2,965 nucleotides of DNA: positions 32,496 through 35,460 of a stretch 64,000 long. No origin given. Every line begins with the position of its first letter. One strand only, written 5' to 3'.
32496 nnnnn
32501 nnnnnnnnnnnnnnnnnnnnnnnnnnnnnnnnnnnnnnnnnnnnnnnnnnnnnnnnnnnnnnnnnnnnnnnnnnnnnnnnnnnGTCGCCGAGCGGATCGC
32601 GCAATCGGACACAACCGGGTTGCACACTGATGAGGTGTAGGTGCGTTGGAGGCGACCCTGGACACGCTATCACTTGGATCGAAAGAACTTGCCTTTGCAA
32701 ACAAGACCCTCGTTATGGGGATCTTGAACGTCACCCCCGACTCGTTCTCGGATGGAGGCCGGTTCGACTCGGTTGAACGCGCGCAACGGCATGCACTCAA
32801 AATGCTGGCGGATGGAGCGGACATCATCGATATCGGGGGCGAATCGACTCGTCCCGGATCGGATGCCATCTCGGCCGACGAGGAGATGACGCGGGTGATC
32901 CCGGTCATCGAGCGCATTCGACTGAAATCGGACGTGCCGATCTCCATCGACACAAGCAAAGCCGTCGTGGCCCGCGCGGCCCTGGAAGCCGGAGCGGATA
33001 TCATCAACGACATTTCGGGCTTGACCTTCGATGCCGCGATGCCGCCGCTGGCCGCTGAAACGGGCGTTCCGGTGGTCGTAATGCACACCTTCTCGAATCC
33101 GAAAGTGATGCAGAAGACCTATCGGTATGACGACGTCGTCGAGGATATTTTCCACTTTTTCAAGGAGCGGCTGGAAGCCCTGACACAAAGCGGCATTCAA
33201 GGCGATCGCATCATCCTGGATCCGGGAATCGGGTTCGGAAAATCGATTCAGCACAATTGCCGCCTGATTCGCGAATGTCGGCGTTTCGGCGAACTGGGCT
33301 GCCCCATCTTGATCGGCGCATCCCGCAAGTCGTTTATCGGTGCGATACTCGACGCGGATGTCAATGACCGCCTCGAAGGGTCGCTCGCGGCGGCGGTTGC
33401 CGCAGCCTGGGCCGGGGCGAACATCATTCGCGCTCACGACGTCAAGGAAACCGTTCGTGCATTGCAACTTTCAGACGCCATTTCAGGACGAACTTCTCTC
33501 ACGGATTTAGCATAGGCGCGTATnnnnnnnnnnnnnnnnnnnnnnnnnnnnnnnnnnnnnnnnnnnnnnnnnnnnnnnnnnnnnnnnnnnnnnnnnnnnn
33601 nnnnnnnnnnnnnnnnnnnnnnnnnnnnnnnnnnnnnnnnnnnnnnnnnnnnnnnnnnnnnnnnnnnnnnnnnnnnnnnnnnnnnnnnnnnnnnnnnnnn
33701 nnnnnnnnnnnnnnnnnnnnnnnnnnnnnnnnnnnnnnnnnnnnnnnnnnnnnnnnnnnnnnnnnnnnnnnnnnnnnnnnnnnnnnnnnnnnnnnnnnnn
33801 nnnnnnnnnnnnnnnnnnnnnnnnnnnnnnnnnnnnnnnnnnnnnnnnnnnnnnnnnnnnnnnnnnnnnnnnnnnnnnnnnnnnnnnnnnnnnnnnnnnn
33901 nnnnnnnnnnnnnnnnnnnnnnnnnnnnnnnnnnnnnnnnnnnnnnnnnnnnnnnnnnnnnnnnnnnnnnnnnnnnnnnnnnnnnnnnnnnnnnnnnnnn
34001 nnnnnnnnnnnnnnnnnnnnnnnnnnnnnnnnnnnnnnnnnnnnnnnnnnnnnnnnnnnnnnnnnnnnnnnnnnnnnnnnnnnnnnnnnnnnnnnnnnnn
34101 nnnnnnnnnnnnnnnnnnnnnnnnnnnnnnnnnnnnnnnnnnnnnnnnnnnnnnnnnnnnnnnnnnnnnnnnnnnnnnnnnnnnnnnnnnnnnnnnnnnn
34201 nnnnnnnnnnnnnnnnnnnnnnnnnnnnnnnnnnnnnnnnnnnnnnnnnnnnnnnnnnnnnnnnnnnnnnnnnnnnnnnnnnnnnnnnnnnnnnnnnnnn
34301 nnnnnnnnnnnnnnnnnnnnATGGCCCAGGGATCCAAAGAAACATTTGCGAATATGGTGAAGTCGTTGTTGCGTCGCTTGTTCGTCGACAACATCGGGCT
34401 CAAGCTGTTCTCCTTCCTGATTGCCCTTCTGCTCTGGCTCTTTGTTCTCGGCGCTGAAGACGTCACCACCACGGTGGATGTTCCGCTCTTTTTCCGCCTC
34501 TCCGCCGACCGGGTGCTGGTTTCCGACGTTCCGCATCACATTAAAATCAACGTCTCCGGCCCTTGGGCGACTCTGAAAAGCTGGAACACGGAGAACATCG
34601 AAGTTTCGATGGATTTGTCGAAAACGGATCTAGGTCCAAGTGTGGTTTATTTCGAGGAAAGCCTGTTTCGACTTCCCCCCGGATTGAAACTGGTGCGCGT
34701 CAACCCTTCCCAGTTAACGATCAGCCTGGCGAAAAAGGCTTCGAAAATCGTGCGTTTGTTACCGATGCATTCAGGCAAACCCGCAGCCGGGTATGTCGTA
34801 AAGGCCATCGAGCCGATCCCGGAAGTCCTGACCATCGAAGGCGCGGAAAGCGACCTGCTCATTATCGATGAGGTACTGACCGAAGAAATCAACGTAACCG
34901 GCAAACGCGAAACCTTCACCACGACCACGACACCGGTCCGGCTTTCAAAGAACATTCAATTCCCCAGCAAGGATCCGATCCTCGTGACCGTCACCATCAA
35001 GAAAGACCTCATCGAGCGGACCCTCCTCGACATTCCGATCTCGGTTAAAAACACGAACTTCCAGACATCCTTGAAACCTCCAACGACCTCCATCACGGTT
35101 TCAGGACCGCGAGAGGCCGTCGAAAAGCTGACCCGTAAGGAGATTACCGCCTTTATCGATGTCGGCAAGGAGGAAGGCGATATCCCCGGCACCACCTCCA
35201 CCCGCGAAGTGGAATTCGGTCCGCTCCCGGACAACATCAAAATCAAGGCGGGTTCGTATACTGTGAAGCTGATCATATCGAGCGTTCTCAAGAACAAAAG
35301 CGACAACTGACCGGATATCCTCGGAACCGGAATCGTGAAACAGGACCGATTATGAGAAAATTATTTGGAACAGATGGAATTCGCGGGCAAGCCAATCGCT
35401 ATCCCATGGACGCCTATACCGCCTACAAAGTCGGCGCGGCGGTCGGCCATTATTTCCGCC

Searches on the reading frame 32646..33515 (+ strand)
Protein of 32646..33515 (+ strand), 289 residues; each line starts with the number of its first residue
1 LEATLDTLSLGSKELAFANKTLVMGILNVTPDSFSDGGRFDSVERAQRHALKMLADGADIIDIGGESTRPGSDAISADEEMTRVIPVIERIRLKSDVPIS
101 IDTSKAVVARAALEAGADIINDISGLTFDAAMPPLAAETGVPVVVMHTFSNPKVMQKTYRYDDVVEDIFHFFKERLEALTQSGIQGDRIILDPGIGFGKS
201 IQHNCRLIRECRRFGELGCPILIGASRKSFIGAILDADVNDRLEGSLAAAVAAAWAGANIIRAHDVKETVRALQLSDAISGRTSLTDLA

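Call 28: search_protein_families(library=pfam, proteins=[window:32646-33515:+], max_evalue=0.001)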
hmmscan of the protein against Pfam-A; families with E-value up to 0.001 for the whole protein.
window:32646-33515:+ (289 aa): 1 family
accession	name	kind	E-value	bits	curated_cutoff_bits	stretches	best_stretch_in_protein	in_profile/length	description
PF00809.28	Pterin_bind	-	5.5e-89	298.4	25.5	1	24-264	1-244/244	Pterin binding enzyme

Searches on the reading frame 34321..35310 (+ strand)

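Call 18: search_protein_families(library=pfam, proteins=[window:34321-35310:+], max_evalue=0.001)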
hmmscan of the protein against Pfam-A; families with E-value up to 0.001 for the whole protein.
window:34321-35310:+ (329 aa): 1 family
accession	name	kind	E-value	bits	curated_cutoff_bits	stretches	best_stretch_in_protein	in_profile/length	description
PF07949.17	YbbR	-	5.3e-17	62.3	22.3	2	151-224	9-79/81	YbbR-like protein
